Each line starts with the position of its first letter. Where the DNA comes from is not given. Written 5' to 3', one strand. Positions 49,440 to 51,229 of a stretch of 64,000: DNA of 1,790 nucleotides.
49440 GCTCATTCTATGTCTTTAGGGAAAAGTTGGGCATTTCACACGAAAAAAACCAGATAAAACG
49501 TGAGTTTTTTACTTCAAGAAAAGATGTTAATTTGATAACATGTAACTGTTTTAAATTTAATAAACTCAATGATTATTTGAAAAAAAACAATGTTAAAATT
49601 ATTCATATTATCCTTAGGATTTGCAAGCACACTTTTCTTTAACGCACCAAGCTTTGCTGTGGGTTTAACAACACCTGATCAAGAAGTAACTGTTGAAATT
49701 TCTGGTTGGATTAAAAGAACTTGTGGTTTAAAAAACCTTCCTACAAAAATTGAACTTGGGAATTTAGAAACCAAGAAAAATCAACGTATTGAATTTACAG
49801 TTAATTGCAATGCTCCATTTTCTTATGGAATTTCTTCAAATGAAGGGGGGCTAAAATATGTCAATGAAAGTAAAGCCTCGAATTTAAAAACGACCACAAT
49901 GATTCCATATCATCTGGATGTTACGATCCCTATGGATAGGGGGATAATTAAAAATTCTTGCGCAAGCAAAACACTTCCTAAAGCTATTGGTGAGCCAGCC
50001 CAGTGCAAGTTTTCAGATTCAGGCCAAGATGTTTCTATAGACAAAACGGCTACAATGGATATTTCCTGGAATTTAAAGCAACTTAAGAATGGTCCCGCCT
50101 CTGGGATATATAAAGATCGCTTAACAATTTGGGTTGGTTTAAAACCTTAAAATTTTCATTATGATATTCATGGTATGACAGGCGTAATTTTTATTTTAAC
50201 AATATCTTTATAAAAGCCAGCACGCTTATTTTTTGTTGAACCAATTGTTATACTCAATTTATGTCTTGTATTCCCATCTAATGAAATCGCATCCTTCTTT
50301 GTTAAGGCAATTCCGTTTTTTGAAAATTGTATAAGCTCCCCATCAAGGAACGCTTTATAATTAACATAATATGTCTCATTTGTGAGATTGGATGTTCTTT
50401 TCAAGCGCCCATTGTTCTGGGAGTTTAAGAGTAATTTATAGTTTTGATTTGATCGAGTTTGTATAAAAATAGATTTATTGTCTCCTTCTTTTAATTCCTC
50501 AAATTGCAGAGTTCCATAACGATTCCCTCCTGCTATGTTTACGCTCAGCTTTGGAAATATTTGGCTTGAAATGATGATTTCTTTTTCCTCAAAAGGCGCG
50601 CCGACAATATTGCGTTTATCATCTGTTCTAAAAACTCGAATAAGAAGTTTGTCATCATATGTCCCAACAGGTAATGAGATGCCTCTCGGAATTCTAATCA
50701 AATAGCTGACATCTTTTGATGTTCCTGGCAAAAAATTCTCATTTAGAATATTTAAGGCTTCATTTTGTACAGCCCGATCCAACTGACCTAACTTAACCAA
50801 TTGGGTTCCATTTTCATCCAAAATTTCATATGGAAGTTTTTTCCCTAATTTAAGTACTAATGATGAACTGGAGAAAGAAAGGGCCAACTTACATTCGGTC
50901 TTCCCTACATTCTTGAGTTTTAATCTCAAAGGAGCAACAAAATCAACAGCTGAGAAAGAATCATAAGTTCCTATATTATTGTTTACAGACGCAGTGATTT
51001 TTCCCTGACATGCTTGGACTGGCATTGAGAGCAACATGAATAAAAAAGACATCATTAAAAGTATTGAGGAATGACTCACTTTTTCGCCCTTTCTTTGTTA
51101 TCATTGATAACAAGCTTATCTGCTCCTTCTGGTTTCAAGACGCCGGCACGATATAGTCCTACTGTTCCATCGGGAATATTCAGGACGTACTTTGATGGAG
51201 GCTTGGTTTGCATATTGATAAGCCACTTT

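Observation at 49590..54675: Csu/sigma-type (SCPU) chaperone-usher pilus locus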

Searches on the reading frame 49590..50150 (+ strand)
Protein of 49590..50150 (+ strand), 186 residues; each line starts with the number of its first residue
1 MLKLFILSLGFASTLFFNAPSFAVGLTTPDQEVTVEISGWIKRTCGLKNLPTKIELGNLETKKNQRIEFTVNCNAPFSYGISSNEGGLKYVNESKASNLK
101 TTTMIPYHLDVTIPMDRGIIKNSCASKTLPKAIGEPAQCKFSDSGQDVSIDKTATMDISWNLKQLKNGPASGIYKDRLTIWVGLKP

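Call 3: search_protein_families(library=pfam, proteins=[window:49590-50150:+], max_evalue=1)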
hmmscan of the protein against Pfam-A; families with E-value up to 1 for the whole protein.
window:49590-50150:+ (186 aa): 1 family
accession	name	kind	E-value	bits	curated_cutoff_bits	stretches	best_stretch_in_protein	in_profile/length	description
PF17957.7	Big_7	-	0.1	13.7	24.1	0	137-169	33-65/70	Bacterial Ig domain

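Call 8: search_protein_families(library=ncbifam, proteins=[window:49590-50150:+], max_evalue=1)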
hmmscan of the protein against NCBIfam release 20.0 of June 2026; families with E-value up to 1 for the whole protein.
window:49590-50150:+ (186 aa): 0 families

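Call 31: search_solved_structures(query=A2, max_evalue=10)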
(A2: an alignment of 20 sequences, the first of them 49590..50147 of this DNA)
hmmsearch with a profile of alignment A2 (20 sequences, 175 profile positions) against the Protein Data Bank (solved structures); distinct sequences matched with E-value up to 10: 12.
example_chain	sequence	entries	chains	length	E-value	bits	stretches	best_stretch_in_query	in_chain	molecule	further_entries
9me4_G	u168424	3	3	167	0.0027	20.6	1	13-54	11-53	Protein FimG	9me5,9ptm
6e14_G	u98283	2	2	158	0.0052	19.7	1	15-54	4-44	Protein FimG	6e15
3f85_A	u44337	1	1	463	0.011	18.6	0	102-171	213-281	homo trimeric fusion of CFA/I fimbrial subunits B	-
3dpb_B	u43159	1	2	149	0.071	16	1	152-174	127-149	F1 capsule antigen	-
3dos_B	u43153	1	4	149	0.076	15.9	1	152-174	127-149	F1 capsule antigen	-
3dsn_B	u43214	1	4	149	0.08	15.8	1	152-174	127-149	F1 capsule antigen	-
1z9s_B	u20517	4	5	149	0.081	15.8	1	152-174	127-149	F1 capsule antigen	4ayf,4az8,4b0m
1p5u_B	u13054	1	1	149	0.084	15.7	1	152-174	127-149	F1 capsule antigen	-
1p5u_C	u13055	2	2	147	0.089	15.6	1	152-174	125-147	F1 capsule antigen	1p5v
8cio_A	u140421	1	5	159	0.12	15.2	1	112-171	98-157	SCPU domain-containing protein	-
3f84_A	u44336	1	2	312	0.13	15.1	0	102-171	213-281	CFA/I fimbrial subunit B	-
3jwn_G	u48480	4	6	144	0.17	14.7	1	27-54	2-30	Protein fimG | FimG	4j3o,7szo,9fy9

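Call 34: search_protein_families(library=pfam, alignment_id=A2, max_evalue=0.01)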
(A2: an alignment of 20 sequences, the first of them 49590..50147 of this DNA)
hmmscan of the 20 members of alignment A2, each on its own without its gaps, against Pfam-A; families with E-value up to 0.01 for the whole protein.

A. member 1, window:49590-50147:+ (186 aa): 0 families

B. families by the number of members that match (of 20 scanned): 3 families
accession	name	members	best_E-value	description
PF05229.21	SCPU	2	0.0072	Spore Coat Protein U domain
PF19190.6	BACON_2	1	0.0016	Viral BACON domain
PF12435.13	DUF3678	1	0.008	Protein of unknown function (DUF3678)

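Call 35: find_homologous_proteins(query=window:49590-50147:+, max_evalue=0.001)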
Query window:49590-50147:+ (186 aa): 3 proteins with E <= 0.001 among 74 candidates.
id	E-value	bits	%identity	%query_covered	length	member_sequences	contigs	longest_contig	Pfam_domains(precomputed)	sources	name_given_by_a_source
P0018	6.9e-97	340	94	88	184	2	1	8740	-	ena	-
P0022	8.4e-50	187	52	92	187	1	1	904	-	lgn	-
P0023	3.1e-13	68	28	83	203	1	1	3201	-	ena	-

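Call 37: find_homologous_proteins(query=A2, max_evalue=0.001)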
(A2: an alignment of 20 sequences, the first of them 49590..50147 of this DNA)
Query A2 (20 sequences) (186 aa, profile of the alignment): 183 proteins with E <= 0.001 among 7853 candidates; the best 120 are listed.
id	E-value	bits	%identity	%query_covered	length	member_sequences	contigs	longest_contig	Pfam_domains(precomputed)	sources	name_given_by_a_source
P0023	4.0e-47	178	28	83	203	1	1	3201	-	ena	-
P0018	5.1e-47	178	94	88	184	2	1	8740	-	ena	-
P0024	3.9e-44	168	21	100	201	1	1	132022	-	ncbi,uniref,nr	ncbi:hypothetical protein LQ953_13760 [Sphingomonas sp. IC-56]|uniref:hypothetical protein n=1 Tax=S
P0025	2.1e-43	166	23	98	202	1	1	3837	-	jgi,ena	-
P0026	2.2e-43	166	21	100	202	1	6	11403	-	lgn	-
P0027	3.8e-43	165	-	-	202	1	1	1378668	-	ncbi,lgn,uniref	ncbi:hypothetical protein [Pelagerythrobacter sp.]|uniref:hypothetical protein n=1 Tax=Pelagerythrob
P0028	3.9e-43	165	20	100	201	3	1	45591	-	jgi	jgi:hypothetical protein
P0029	4.4e-43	165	23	98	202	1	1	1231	-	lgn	-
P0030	4.6e-43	165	24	89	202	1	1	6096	-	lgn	-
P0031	4.6e-43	165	21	100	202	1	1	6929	-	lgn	-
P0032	4.7e-43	165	20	100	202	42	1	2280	-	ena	-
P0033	6.9e-43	164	23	100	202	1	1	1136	-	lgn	-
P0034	1.4e-42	163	22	83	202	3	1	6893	-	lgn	-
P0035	1.5e-42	163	20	100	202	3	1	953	-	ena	-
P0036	1.5e-42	163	21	83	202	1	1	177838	-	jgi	jgi:hypothetical protein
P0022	1.1e-40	157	52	92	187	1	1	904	-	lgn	-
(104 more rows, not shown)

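Call 49: predict_structure(alignment_id=A5)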
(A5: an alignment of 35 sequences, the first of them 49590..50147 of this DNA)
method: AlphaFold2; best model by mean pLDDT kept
length: 186 residues; sequences in the alignment: 35
mean_pLDDT: 80.3   pTM: 0.69
mean pLDDT of the five models: 80.3, 80.1, 79.8, 79.8, 72.9
residues with pLDDT >= 90: 81; 70-90: 57; 50-70: 33; < 50: 15
segments of 3 or more residues with pLDDT < 50: 1-3, 16-19
pLDDT, mean of each block of 10 residues (from residue 1): 50 50 53 59 89 89 87 92 94 69 89 91 95 86 79 92 83 93 88
secondary structure, 60 per line:
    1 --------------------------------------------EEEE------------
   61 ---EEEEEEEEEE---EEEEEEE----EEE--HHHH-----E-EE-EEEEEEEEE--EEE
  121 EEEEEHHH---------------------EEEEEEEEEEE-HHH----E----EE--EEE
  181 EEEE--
elements in order: E45-48 E64-73 E77-83 E88-90 H93-96 E107-115 E118-125 E150-160 E178-184

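Call 54: fold_search(model_id=the predicted structure, library=pdb)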
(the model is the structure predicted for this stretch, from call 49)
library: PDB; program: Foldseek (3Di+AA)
matches with E <= 10: 600; with E <= 0.001: 1
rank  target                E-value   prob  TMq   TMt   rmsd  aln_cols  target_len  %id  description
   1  9ikj_A                5.7e-04  1.00  0.49  0.40   7.6       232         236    8  Cryo-EM structure of TLP-1a (released 2024-11-13)
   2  4y2l_A                1.4e-03  1.00  0.41  0.50  15.3       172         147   12  Structure of CFA/I pili major subunit CfaB trimer (released 2016-08-10)
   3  4y2l_B                1.6e-03  1.00  0.40  0.48  14.3       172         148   13  Structure of CFA/I pili major subunit CfaB trimer (released 2016-08-10)
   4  8eht_B                1.6e-03  0.97  0.31  0.33  19.2       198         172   15  Cryo-EM reconstruction of the CS20 bacterial adhesion pili (released 2023-03-22)
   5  4y2l_F                2.4e-03  1.00  0.45  0.54  12.3       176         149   12  Structure of CFA/I pili major subunit CfaB trimer (released 2016-08-10)
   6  8aur_A                2.4e-03  1.00  0.41  0.34   8.4       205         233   14  Cryo-EM structure of a TasA fibre (released 2022-11-30)
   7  4y2l_D                2.7e-03  1.00  0.43  0.51  14.1       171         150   14  Structure of CFA/I pili major subunit CfaB trimer (released 2016-08-10)
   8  4y2n_C                2.7e-03  1.00  0.41  0.50  14.7       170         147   12  Structure of CFA/I pili major subunit CfaB trimer (released 2016-08-10)
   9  8ehs_A                6.0e-03  1.00  0.41  0.51  14.4       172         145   10  Cryo-EM reconstruction of the CS17 bacterial adhesion pili (released 2023-03-22)
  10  9ikk_A                7.5e-03  1.00  0.45  0.38   7.6       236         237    9  Cryo-EM structure of TLP-1b (released 2024-11-13)
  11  4j3o_F                1.3e-02  0.94  0.34  0.39   8.2       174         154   11  Crystal structure of the FimD usher traversed by the pilus tip complex assembly composed of FimC:FimF:FimG:FimH (released 2013-04-10)
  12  4y2o_B                1.3e-02  0.96  0.37  0.46  10.3       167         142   12  Structure of CFA/I pili chaperone-major subunit complex (CfaA-CfaB) (released 2016-08-10)
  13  8cio_A                1.4e-02  0.80  0.29  0.33  12.8       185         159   12  Cryo-EM structure of the CupE pilus from Pseudomonas aeruginosa (released 2023-03-22)
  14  5flu_A                2.0e-02  0.84  0.32  0.35  17.5       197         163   12  Structure of a Chaperone-Usher pilus reveals the molecular basis of rod uncoilin (released 2016-01-13)
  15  9hdi_MODEL_1_A        2.2e-02  0.57  0.26  0.27  16.4       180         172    8  N-terminally truncated CanA from Pyrodictium abyssi - K1-CanA (released 2025-08-20)
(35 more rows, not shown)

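Call 85: find_encoding_contigs(protein=P0022, flank=5000, max_places=3)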
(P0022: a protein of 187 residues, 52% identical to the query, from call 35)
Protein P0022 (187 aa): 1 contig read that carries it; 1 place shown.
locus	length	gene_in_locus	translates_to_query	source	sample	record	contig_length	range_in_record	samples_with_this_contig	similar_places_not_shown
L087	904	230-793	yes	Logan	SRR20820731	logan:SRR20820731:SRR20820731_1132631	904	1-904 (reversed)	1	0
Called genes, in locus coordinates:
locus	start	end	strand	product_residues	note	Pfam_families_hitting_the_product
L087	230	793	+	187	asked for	-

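Call 86: find_encoding_contigs(protein=P0023, flank=5000, max_places=3)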
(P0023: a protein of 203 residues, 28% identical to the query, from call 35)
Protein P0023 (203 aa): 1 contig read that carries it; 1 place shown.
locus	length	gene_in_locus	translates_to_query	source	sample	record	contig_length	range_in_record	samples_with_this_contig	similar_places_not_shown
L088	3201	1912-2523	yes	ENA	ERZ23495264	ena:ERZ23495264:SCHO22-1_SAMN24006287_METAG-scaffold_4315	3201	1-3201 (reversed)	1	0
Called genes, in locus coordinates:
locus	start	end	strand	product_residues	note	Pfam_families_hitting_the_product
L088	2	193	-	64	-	?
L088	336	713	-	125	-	PF12840:HTH_20, PF01022:HTH_5 (faint), PF09339:HTH_IclR (weak), PF12802:MarR_2 (weak), PF13601:HTH_34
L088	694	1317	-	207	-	-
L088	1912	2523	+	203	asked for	-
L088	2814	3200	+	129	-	?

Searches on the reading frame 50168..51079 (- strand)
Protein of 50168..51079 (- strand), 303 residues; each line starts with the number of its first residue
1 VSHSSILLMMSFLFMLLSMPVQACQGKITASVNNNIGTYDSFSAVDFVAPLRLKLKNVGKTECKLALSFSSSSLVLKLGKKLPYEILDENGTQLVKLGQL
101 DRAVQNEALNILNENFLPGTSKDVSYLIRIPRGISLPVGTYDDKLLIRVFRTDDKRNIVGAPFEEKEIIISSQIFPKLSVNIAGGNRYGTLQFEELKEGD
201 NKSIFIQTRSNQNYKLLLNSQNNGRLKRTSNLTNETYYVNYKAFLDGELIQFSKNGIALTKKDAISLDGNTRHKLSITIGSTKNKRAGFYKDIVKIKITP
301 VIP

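Call 3: search_protein_families(library=pfam, proteins=[window:50168-51079:-], max_evalue=1)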
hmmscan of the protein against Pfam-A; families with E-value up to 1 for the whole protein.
window:50168-51079:- (303 aa): 2 families
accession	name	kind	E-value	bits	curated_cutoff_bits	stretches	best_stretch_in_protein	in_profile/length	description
PF05229.21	SCPU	-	1.6e-06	29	22.4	2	200-296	39-137/138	Spore Coat Protein U domain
PF23400.1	CARF_Card1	-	0.061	13.8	24.6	1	163-222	74-134/146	Card1 CARF domain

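Call 8: search_protein_families(library=ncbifam, proteins=[window:50168-51079:-], max_evalue=1)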
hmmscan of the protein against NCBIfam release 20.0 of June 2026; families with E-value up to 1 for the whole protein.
window:50168-51079:- (303 aa): 0 families

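Call 32: search_solved_structures(query=A4, max_evalue=10)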
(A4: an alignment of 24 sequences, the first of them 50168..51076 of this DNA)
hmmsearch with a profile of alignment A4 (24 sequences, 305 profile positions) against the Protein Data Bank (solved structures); distinct sequences matched with E-value up to 10: 4.
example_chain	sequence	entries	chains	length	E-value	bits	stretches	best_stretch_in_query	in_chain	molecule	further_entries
6fjy_B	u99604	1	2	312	0.0049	19.5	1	77-149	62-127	Protein CsuE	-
2vxq_H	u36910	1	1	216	0.38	13.3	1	221-268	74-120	FAB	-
9nqx_A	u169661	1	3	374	0.42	13.1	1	197-226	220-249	Sialidase-2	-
5szo_A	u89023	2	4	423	1.2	11.6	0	201-250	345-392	Protocadherin Gamma B7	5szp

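Call 88: search_protein_families(library=pfam, alignment_id=A4, max_evalue=0.01)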
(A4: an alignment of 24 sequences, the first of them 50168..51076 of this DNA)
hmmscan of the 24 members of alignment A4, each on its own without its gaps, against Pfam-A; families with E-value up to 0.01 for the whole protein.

A. member 1, window:50168-51076:- (302 aa): 1 family
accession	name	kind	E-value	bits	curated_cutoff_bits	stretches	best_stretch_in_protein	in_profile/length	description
PF05229.21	SCPU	-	1.6e-06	29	22.4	0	199-295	39-137/138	Spore Coat Protein U domain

B. families by the number of members that match (of 24 scanned): 1 family
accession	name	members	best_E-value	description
PF05229.21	SCPU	7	1.6e-06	Spore Coat Protein U domain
